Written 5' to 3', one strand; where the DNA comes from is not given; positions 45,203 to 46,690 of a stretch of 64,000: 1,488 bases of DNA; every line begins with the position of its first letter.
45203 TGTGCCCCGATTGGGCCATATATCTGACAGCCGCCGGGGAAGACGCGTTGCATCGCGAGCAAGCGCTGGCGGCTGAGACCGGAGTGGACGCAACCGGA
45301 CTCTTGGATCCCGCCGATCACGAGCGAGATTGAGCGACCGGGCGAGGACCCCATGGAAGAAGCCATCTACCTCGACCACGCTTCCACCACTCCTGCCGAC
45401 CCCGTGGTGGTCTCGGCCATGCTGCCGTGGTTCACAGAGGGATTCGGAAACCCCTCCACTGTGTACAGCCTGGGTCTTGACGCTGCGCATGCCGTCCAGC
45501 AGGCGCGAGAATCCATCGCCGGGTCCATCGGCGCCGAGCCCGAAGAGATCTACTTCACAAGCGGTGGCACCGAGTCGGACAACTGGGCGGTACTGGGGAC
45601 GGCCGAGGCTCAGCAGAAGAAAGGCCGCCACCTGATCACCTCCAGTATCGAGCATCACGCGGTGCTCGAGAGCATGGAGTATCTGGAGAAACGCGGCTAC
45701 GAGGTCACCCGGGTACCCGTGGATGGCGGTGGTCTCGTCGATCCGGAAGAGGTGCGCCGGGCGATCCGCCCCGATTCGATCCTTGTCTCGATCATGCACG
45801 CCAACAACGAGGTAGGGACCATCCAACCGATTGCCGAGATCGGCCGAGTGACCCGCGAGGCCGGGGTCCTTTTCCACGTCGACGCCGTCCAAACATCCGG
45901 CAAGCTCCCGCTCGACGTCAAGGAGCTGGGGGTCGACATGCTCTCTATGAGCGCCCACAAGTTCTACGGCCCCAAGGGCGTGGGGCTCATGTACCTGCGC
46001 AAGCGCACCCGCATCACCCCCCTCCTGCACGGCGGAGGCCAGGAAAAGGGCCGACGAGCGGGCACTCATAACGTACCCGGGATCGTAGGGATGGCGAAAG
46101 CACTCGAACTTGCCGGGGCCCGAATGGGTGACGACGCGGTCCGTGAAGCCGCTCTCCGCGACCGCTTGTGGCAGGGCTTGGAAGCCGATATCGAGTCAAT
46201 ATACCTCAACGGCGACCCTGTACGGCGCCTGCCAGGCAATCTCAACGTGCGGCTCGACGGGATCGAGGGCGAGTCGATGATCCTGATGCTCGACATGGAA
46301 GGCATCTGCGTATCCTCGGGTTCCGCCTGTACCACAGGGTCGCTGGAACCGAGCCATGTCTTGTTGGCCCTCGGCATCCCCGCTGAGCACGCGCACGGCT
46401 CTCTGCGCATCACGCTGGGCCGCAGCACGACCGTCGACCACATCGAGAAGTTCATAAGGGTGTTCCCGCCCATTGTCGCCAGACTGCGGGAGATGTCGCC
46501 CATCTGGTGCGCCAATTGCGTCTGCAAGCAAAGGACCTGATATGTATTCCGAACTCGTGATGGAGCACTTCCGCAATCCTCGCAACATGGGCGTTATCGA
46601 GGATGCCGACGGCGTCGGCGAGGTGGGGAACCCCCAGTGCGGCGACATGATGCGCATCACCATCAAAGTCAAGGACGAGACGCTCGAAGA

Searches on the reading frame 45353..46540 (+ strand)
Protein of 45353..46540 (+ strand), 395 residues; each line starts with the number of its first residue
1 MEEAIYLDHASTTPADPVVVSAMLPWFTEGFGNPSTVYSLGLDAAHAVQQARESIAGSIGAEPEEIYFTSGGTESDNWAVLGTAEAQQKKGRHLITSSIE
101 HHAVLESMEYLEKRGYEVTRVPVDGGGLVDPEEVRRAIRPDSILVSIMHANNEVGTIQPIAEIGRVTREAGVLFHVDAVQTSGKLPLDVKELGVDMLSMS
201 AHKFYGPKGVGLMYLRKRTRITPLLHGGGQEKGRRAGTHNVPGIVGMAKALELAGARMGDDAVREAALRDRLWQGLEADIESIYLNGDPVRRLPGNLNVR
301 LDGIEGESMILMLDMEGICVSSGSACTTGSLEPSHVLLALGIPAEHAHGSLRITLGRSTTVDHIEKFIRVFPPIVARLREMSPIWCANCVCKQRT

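Call 9: search_protein_families(library=ncbifam, proteins=[window:45353-46540:+], max_evalue=1e-12)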
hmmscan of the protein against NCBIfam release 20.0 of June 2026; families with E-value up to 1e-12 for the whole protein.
window:45353-46540:+ (395 aa): 15 families
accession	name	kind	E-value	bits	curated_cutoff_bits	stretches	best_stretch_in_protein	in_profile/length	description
TIGR03402.1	FeS_nifS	equivalog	2.8e-166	553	530.75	1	5-384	1-379/379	cysteine desulfurase NifS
TIGR02006.1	IscS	equivalog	1.3e-137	459.1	643.2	1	1-385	1-385/402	IscS subfamily cysteine desulfurase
NF010611.0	PRK14012.1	equivalog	4.5e-135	450.7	548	1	2-385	4-389/406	IscS subfamily cysteine desulfurase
TIGR03235.1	DNA_S_dndA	equivalog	2.3e-119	398.8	480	1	6-354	1-352/353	cysteine desulfurase DndA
TIGR03403.1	nifS_epsilon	equivalog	2.4e-103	345.9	587.7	1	5-382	1-380/382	NifS family cysteine desulfurase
NF002806.0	PRK02948.1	subfamily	1.1e-100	337.3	304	1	5-376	2-373/381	IscS subfamily cysteine desulfurase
TIGR01977.1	am_tr_V_EF2568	hypoth_equivalog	4.8e-50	170.6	377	1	5-371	1-373/376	cysteine desulfurase family protein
TIGR01979.1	sufS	subfamily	7.4e-49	166.7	475.1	1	3-368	18-392/403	SufS family cysteine desulfurase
NF041166.1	f2_encap_cargo1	exception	4.4e-34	118.6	800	1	4-328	246-588/623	family 2A encapsulin nanocompartment cargo protein cysteine desulfurase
NF040779.1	Sec_lyase_SclA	exception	7.3e-34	117.3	525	1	5-370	1-372/378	selenocysteine lyase SclA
NF006791.0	PRK09295.1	equivalog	6.4e-28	98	661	1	5-230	25-254/406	cysteine desulfurase SufS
TIGR01976.1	am_tr_V_VC1184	hypoth_equivalog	1e-26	94.2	352.35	1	3-220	18-236/401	cysteine desulfurase-like protein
NF008126.0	PRK10874.1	equivalog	8e-26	91.1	607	1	2-327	18-359/401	cysteine desulfurase CsdA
TIGR03392.1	FeS_syn_CsdA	equivalog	1.9e-24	86.6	493.6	1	3-229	16-246/398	cysteine desulfurase CsdA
TIGR04343.1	egtE_PLP_lyase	equivalog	4.4e-17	61.9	400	1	44-228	52-230/370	ergothioneine biosynthesis PLP-dependent enzyme EgtE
